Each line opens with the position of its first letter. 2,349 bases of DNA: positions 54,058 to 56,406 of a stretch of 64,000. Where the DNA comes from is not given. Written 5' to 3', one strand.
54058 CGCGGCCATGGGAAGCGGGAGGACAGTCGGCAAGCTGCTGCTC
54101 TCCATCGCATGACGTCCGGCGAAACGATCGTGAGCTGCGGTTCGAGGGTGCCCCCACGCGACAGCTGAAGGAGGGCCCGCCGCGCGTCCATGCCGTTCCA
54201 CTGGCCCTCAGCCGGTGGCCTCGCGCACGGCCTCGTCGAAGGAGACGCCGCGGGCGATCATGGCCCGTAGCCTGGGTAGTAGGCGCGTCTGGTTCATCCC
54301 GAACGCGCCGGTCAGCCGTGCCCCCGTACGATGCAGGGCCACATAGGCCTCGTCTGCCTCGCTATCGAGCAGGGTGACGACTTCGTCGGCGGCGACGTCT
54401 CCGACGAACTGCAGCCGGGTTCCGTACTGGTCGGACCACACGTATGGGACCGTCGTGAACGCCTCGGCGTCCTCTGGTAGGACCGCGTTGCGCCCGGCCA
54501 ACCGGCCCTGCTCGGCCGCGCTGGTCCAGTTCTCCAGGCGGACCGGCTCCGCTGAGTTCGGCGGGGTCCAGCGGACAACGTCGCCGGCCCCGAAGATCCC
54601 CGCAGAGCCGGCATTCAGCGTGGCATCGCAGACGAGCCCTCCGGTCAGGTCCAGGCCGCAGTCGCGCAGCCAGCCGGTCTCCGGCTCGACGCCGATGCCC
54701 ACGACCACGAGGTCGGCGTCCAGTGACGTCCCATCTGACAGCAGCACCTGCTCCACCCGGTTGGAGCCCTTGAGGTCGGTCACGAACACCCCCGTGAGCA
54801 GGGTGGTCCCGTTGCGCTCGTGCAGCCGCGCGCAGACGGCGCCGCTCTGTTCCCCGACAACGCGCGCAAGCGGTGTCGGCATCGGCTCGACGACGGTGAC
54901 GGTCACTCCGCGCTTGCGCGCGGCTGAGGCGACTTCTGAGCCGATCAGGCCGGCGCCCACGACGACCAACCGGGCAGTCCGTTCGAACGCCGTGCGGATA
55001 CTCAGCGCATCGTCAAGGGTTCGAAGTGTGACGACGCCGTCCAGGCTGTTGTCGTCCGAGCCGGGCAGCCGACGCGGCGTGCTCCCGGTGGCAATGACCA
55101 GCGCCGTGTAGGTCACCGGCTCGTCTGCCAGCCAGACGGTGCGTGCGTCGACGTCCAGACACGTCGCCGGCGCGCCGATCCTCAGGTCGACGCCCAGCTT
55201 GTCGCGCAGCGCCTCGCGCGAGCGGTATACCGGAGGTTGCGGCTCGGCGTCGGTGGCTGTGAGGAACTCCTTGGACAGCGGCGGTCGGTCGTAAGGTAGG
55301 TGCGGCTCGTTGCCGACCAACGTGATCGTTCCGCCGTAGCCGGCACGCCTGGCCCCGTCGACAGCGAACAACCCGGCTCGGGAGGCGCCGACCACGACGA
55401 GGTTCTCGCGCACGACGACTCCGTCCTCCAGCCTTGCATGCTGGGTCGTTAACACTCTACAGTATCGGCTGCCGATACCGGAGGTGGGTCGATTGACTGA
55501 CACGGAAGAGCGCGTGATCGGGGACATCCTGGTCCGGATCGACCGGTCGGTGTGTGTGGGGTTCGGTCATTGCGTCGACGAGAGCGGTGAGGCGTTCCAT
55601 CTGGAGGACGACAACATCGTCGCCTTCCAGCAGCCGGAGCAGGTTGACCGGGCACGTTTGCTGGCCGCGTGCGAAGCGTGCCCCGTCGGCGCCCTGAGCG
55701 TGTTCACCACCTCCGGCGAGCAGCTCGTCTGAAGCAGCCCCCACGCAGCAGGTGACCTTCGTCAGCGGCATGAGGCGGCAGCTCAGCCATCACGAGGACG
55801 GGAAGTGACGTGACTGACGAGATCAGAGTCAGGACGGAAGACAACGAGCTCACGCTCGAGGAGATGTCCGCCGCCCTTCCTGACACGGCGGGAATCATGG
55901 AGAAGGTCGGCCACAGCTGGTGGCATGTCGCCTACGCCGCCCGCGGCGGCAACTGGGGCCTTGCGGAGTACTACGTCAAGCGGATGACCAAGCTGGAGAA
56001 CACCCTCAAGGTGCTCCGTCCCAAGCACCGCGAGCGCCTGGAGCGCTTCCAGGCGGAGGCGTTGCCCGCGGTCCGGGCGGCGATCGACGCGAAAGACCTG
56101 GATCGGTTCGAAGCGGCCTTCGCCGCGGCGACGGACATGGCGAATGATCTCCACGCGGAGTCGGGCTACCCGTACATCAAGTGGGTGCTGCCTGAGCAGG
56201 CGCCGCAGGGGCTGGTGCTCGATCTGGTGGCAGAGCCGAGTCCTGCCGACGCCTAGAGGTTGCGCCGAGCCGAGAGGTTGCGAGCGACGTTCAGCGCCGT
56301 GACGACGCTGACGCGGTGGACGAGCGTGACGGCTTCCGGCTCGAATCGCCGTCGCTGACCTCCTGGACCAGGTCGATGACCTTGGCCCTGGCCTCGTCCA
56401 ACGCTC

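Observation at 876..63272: One 17-bp inverted repeat (RTATCG-N5-CGATAY) precedes almost every transcription unit: a candidate 60-kb single-regulator regulon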

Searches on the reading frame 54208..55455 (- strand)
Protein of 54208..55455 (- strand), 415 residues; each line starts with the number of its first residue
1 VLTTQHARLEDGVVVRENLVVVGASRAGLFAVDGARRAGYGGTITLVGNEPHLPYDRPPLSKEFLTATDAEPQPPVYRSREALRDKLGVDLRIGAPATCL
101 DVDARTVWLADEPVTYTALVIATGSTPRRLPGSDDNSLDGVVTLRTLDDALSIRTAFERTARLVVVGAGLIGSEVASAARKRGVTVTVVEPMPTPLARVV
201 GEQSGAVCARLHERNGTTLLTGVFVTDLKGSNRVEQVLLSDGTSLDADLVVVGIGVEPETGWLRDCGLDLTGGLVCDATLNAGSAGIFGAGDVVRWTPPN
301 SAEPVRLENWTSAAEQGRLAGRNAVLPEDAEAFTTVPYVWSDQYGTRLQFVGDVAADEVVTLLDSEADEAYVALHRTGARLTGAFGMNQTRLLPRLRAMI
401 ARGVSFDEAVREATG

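Call 19: search_protein_families(library=pfam, proteins=[window:54208-55455:-], max_evalue=0.001)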
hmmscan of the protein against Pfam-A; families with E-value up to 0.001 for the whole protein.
window:54208-55455:- (415 aa): 5 families
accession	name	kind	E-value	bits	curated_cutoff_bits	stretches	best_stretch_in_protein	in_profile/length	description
PF07992.20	Pyr_redox_2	-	5.7e-57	193.8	26.1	1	18-317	2-291/291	Pyridine nucleotide-disulphide oxidoreductase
PF00070.33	Pyr_redox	-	1.1e-14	55.1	22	1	162-241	1-81/82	Pyridine nucleotide-disulphide oxidoreductase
PF14759.12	Reductase_C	-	1.6e-11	44.9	25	1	338-409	1-72/85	Reductase C-terminal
PF01266.30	DAO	-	0.0001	22.4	27.9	0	163-193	2-32/353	FAD dependent oxidoreductase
PF13450.12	NAD_binding_8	-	0.00078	20.1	21.9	0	165-191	1-27/68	NAD(P)-binding Rossmann-like domain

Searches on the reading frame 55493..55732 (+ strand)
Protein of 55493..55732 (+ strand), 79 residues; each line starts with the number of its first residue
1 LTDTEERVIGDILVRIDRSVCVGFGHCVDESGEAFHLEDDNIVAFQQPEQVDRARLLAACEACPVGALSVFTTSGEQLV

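Call 19: search_protein_families(library=pfam, proteins=[window:55493-55732:+], max_evalue=0.001)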
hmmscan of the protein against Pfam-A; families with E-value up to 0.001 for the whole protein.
window:55493-55732:+ (79 aa): 3 families
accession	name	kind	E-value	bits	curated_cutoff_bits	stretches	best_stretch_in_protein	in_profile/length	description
PF06902.16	Fer4_19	-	1.8e-09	37.9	24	1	11-71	5-62/64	Divergent 4Fe-4S mono-cluster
PF13370.11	Fer4_13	-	4.6e-08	34.1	24.5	1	16-69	1-57/58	4Fe-4S single cluster domain of Ferredoxin I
PF13459.11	Fer4_15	-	5e-06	27.6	22.4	1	14-70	1-66/66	4Fe-4S single cluster domain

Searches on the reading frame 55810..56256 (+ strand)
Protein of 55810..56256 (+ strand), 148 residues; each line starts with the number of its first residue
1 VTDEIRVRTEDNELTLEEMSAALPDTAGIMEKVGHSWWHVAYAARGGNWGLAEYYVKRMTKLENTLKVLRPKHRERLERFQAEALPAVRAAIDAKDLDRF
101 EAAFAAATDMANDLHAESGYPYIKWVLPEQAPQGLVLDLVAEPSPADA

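Call 20: search_protein_families(library=pfam, proteins=[window:55810-56256:+], max_evalue=0.001)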
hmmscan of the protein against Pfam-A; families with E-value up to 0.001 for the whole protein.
window:55810-56256:+ (148 aa): 0 families

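Call 37: search_protein_families(library=ncbifam, proteins=[window:55810-56256:+], max_evalue=0.00001)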
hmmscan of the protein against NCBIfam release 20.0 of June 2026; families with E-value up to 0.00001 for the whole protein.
window:55810-56256:+ (148 aa): 0 families

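Call 81: search_solved_structures(query=window:55810-56256:+, max_evalue=1)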
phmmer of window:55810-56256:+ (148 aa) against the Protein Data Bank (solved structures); distinct sequences matched with E-value up to 1: 6.
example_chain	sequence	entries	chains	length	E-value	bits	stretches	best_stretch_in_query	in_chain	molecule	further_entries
6spe_t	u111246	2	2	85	0.087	16.2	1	71-117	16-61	30S ribosomal protein S20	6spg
6spc_t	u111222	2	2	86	0.088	16.1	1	71-117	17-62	30S ribosomal protein S20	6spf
7unr_t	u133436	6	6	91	0.096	16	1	71-117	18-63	30S ribosomal protein S20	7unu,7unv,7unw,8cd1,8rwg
8t3x_A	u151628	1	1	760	0.12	15.7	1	6-80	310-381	10-92, TNA polymerase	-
9oaw_A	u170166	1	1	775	0.12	15.7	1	6-80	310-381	10-92, TNA polymerase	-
6wya_A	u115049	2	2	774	0.24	14.7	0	6-82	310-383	DNA polymerase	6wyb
